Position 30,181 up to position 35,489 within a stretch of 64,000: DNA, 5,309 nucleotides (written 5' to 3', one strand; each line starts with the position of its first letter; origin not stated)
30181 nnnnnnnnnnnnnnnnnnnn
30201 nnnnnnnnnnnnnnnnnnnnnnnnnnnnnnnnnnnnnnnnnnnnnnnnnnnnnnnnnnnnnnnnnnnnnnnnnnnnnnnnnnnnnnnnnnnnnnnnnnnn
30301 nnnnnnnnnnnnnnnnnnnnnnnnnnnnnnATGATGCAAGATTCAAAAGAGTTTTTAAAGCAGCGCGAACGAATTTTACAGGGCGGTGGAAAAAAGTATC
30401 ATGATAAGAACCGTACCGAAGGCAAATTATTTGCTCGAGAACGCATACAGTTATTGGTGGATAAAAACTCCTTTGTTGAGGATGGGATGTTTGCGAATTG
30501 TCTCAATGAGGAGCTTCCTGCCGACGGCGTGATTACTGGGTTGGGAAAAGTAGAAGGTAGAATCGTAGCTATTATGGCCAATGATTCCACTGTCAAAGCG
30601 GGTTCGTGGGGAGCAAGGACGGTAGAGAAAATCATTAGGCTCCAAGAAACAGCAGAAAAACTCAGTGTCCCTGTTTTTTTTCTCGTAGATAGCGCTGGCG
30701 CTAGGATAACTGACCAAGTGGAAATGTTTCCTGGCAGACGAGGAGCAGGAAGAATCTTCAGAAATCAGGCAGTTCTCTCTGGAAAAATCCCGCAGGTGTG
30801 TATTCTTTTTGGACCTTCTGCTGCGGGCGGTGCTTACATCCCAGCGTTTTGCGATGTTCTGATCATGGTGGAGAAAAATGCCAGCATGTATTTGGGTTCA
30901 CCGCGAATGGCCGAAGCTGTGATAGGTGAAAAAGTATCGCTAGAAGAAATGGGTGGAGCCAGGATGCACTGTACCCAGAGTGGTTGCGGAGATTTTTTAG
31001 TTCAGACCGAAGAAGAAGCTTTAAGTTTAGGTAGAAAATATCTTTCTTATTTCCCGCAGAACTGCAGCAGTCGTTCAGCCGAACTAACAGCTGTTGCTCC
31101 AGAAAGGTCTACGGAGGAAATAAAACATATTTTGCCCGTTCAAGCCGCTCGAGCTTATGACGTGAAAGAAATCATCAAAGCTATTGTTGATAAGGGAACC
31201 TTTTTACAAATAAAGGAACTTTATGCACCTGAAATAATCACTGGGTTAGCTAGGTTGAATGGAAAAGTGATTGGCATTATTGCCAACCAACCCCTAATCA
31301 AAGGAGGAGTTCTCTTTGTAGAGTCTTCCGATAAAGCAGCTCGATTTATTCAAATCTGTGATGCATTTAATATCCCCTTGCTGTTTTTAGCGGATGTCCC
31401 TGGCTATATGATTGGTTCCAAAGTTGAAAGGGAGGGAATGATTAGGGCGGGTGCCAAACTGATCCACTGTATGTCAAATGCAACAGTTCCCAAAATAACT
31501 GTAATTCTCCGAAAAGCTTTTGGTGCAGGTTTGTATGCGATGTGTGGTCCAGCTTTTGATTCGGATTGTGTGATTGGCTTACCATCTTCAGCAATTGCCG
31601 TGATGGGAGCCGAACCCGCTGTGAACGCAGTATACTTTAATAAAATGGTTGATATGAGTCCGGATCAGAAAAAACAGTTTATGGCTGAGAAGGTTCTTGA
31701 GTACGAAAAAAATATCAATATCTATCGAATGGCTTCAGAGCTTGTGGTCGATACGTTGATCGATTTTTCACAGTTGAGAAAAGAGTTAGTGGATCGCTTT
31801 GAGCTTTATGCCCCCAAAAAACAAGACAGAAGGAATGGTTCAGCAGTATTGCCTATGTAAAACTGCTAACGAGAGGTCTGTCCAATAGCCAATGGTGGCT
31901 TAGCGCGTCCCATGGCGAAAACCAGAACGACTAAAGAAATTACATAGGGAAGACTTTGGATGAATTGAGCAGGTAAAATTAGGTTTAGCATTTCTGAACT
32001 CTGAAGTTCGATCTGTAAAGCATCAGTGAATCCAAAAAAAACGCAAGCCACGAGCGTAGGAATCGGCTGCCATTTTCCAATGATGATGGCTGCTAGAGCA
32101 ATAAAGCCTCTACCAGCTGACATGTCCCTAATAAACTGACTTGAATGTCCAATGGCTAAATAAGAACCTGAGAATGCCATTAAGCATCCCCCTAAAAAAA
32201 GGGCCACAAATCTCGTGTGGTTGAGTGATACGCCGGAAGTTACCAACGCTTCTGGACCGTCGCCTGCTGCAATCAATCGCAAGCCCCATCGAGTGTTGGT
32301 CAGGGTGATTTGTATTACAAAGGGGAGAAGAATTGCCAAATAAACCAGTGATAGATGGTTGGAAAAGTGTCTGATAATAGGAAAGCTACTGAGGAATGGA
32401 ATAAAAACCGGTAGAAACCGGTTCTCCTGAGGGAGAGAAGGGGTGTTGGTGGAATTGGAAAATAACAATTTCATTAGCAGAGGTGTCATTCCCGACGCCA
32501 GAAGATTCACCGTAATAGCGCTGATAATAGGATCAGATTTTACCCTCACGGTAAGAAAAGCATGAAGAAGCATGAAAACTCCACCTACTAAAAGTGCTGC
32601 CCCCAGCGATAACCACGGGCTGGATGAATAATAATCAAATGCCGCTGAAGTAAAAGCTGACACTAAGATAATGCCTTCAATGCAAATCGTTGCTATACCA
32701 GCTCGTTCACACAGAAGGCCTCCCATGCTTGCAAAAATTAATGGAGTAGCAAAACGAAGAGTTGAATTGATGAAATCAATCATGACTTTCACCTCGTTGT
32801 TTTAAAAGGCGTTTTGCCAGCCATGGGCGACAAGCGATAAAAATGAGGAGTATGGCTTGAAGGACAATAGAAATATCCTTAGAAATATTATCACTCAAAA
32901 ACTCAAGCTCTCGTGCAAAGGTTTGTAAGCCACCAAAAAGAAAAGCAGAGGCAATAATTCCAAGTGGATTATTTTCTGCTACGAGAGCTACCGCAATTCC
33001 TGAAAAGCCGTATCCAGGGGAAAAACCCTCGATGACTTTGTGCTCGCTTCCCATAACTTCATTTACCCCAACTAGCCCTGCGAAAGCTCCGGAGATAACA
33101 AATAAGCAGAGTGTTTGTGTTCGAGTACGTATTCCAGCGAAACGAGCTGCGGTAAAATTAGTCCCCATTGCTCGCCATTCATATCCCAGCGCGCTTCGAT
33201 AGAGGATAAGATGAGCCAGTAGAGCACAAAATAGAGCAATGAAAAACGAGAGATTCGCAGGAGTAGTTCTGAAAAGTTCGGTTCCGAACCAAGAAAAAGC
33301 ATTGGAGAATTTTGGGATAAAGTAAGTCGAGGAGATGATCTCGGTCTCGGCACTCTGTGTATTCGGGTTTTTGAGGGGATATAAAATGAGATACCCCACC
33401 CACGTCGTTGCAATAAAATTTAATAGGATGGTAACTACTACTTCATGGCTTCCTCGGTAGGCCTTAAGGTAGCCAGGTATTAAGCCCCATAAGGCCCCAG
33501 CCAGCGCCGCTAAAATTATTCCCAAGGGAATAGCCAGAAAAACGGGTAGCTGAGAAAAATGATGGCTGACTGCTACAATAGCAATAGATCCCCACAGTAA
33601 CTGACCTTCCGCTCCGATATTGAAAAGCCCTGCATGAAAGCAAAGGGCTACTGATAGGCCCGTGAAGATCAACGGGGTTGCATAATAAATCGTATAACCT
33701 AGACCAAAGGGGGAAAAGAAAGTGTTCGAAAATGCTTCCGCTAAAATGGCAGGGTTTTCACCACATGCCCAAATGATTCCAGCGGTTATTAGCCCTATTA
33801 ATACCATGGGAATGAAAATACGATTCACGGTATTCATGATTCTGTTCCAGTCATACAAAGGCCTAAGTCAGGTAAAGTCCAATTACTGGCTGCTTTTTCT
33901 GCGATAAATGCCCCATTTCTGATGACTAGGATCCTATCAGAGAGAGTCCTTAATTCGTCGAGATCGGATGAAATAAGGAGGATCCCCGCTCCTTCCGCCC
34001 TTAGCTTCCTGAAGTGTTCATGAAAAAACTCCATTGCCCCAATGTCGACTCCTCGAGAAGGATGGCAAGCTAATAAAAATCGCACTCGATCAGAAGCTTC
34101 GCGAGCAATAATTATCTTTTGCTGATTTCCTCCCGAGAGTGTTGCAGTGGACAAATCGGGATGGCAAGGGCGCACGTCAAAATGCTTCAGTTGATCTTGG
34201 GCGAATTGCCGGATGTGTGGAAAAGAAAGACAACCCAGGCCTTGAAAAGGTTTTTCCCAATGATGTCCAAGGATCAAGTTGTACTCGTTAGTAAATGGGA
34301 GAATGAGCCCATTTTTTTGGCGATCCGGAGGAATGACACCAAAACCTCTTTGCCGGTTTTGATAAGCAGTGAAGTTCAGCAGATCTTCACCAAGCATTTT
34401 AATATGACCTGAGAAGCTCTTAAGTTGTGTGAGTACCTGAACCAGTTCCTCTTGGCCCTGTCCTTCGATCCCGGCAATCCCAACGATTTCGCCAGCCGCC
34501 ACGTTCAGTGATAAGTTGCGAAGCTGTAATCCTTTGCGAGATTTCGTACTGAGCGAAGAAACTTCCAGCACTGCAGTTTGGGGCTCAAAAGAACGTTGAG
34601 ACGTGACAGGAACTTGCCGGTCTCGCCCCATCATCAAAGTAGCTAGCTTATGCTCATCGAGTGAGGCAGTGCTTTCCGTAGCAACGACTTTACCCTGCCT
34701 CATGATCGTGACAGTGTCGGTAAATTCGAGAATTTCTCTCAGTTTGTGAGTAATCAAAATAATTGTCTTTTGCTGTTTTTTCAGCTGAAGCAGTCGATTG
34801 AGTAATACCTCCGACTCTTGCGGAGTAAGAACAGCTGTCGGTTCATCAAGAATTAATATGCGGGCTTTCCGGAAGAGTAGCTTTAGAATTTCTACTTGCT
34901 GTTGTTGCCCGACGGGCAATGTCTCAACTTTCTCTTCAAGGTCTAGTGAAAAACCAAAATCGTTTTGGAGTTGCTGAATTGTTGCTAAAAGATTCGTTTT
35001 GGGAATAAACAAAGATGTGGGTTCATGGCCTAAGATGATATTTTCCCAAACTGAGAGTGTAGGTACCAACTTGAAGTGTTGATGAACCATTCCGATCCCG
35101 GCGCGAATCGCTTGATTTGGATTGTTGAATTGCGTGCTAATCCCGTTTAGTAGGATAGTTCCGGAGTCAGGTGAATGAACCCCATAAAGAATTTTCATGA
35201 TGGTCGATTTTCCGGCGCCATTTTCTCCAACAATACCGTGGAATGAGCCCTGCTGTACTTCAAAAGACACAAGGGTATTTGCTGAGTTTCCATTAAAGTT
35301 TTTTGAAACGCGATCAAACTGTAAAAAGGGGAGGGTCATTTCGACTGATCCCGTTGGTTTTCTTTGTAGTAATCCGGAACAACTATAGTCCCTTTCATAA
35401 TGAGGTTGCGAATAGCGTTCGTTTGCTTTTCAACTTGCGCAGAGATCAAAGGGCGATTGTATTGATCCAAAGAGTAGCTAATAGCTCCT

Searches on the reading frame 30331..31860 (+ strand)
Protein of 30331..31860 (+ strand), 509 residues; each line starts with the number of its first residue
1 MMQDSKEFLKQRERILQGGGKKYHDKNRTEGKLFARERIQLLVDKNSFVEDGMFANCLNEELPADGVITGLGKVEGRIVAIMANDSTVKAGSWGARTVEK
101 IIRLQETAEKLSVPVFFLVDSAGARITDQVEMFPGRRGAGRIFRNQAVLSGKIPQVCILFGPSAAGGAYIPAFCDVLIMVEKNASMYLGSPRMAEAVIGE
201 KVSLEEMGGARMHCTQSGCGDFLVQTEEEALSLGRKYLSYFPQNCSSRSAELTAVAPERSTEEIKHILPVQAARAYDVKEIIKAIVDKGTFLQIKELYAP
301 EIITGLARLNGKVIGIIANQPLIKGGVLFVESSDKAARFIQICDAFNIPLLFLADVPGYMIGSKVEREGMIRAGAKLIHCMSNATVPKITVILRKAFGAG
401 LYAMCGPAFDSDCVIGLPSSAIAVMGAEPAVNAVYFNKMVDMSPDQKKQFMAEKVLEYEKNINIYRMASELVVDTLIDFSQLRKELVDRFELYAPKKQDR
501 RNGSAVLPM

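Call 47: search_protein_families(library=pfam, proteins=[window:30331-31860:+], max_evalue=0.001)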
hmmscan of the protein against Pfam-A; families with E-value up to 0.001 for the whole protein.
window:30331-31860:+ (509 aa): 3 families
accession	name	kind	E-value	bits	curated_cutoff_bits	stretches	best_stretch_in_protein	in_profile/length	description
PF01039.27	Carboxyl_trans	-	9.3e-155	516.4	22.3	1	27-498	2-483/493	Carboxyl transferase domain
PF03255.19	ACCA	-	2.9e-15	56.7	23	2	98-201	133-233/310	Acetyl co-enzyme A carboxylase carboxyltransferase-like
PF06833.16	MdcE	-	0.00026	21.2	32.7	0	345-500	25-171/196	Malonate decarboxylase gamma subunit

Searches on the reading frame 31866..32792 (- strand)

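Call 47: search_protein_families(library=pfam, proteins=[window:31866-32792:-], max_evalue=0.001)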
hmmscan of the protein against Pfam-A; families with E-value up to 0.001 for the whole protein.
window:31866-32792:- (308 aa): 1 family
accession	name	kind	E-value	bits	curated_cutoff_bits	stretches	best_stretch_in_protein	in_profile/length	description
PF02653.21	BPD_transp_2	-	1.8e-33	116.3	26.8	1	10-294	4-269/269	Branched-chain amino acid transport system / permease component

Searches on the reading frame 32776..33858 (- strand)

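Call 48: search_protein_families(library=pfam, proteins=[window:32776-33858:-], max_evalue=0.001)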
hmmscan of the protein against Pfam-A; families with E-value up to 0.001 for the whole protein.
window:32776-33858:- (360 aa): 1 family
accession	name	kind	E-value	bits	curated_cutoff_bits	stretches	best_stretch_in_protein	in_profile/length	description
PF02653.21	BPD_transp_2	-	5.4e-49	167.2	26.8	1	55-341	4-268/269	Branched-chain amino acid transport system / permease component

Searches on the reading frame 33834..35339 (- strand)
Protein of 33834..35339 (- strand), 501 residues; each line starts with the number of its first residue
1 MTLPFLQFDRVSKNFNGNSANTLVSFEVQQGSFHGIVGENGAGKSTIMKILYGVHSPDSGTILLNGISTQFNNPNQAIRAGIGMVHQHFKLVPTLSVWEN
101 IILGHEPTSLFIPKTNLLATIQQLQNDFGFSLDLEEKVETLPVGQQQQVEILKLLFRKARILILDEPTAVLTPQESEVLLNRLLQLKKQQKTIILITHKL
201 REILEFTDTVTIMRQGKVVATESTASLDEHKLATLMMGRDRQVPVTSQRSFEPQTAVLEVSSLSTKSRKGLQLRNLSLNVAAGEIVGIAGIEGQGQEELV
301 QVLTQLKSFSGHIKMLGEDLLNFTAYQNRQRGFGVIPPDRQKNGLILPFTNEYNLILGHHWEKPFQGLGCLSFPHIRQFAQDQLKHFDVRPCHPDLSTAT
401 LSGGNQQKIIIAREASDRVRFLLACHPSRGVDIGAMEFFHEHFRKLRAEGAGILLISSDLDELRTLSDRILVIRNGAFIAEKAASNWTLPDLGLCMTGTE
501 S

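Call 48: search_protein_families(library=pfam, proteins=[window:33834-35339:-], max_evalue=0.001)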
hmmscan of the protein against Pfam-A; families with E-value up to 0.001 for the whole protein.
window:33834-35339:- (501 aa): 2 families
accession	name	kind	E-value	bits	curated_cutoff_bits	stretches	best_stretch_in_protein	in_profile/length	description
PF00005.33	ABC_tran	-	4.2e-46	157.4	25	2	24-169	4-137/137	ABC transporter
PF13304.12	AAA_21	-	7e-05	23.5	27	0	33-70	1-38/304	AAA domain, putative AbiEii toxin, Type IV TA system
